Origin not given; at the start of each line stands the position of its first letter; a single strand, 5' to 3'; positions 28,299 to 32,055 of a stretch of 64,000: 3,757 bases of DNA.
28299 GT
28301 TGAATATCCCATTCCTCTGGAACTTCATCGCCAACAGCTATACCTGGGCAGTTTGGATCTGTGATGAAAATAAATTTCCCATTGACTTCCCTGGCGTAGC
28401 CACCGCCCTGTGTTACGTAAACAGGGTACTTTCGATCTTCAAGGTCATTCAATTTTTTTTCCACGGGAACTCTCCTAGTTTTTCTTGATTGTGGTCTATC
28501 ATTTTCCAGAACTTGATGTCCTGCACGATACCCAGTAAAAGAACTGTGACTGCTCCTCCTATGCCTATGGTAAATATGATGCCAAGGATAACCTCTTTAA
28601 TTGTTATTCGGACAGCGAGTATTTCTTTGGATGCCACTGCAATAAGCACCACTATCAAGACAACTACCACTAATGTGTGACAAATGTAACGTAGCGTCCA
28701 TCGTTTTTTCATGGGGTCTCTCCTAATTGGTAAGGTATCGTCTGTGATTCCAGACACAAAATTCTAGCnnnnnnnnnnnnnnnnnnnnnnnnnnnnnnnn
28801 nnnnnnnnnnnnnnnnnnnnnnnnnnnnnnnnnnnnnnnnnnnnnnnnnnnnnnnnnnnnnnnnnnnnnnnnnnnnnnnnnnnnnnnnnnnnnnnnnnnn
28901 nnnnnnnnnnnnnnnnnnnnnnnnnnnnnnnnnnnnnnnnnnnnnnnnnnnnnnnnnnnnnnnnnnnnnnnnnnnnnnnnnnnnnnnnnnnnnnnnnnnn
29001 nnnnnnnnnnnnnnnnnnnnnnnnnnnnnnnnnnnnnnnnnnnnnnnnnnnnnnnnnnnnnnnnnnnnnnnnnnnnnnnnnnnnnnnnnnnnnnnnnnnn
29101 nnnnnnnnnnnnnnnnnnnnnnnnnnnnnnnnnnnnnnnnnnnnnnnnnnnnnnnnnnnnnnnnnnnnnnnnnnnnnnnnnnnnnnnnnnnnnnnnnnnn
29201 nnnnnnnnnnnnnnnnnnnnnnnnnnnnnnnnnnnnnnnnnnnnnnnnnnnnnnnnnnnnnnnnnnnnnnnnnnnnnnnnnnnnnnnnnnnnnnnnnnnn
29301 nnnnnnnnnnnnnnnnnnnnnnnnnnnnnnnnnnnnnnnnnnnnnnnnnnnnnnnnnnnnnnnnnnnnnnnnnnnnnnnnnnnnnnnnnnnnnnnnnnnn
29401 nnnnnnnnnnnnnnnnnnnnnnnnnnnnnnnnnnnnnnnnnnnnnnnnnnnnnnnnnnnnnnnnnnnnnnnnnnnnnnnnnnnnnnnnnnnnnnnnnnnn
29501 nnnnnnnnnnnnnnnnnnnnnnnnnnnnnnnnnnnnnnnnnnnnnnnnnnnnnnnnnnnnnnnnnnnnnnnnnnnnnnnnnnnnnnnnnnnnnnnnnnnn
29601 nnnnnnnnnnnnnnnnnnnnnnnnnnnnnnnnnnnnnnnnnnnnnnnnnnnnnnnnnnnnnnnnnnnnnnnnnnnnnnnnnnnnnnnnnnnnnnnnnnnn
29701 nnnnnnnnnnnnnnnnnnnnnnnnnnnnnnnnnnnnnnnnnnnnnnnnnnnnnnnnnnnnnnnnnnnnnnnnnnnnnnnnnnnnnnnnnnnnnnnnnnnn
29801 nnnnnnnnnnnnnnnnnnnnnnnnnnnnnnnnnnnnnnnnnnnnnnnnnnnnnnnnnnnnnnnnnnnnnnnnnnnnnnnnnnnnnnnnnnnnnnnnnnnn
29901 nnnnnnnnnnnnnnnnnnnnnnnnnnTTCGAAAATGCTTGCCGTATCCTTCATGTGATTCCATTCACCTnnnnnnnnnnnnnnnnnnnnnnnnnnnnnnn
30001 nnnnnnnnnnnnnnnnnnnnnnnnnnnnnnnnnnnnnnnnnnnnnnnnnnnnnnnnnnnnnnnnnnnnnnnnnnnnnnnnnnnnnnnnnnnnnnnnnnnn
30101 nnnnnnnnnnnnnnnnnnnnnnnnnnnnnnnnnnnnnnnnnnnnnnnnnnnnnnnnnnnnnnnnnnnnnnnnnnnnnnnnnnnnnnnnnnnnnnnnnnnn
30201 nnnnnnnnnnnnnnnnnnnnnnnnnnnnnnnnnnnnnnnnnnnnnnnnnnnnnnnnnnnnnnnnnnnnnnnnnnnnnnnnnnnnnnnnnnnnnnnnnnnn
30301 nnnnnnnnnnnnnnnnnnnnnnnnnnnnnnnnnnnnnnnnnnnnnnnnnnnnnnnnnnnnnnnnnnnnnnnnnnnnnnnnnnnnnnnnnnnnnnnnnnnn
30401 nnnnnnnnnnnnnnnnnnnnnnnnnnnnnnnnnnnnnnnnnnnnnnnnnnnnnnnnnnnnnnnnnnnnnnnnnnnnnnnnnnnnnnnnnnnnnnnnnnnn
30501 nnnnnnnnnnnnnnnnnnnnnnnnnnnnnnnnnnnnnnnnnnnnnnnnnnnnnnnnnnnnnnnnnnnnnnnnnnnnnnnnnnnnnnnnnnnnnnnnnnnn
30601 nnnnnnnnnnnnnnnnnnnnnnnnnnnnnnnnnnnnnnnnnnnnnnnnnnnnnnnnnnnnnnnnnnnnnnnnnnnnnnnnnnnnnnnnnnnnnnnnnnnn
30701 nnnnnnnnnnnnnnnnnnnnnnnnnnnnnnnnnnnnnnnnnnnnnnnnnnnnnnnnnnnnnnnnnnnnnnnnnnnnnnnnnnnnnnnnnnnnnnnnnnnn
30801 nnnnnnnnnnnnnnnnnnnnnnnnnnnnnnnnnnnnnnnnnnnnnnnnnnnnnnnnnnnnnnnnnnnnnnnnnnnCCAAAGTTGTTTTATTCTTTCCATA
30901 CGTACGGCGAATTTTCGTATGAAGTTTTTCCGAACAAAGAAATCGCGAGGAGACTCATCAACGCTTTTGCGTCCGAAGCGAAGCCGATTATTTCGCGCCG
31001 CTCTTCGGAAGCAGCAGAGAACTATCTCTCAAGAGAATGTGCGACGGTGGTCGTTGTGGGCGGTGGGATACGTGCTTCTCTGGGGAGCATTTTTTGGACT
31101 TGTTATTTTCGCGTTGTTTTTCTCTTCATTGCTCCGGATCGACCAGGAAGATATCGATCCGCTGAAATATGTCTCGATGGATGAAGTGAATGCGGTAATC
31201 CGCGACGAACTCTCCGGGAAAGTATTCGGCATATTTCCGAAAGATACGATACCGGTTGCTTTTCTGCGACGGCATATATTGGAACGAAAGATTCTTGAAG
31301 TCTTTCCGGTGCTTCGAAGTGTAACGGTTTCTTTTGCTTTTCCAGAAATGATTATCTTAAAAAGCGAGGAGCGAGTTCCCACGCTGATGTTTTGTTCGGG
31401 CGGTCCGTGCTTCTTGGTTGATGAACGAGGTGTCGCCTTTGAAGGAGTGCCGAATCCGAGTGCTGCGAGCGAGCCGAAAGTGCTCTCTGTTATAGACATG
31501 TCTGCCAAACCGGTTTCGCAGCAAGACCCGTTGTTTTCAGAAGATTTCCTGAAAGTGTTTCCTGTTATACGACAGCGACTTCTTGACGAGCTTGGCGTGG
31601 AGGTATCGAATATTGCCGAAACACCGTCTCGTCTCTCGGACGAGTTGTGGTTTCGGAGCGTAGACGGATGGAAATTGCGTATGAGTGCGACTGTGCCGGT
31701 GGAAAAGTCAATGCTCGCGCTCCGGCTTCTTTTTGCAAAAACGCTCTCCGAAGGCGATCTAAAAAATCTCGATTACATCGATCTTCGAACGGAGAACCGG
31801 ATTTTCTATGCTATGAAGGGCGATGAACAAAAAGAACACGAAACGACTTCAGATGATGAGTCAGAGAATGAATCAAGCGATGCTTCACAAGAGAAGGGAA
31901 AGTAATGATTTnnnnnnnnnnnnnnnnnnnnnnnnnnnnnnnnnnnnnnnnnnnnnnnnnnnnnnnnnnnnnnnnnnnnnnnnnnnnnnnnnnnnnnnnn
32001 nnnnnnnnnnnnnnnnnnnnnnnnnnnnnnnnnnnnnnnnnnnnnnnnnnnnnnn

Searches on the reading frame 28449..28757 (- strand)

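Call 48: search_protein_families(library=pfam, proteins=[window:28449-28757:-], max_evalue=0.05)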
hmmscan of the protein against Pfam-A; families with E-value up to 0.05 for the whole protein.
window:28449-28757:- (102 aa): 1 family
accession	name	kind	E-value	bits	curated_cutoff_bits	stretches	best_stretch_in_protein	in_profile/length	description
PF17534.7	DUF5453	-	0.012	16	25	1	24-98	91-167/186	Family of unknown function (DUF5453)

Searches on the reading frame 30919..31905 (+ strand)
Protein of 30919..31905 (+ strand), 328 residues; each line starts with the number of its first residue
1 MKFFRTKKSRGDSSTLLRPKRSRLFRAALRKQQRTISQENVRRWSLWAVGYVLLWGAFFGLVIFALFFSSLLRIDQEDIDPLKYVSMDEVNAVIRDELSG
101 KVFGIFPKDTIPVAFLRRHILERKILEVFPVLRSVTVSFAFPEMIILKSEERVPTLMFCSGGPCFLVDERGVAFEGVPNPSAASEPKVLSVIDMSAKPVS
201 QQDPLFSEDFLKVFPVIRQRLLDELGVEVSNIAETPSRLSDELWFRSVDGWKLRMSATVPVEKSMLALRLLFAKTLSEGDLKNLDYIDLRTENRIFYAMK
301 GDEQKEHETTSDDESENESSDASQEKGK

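Call 6: search_protein_families(library=pfam, proteins=[window:30919-31905:+], max_evalue=0.01)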
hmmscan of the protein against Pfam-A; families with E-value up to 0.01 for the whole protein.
window:30919-31905:+ (328 aa): 0 families

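Call 27: search_protein_families(library=ncbifam, proteins=[window:30919-31905:+], max_evalue=0.001)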
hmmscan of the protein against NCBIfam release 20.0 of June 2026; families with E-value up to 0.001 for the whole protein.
window:30919-31905:+ (328 aa): 1 family
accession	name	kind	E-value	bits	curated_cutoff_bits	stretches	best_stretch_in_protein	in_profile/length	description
NF004039.0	PRK05529.1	equivalog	1.4e-08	34.3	353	1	26-200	18-172/255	cell division protein FtsQ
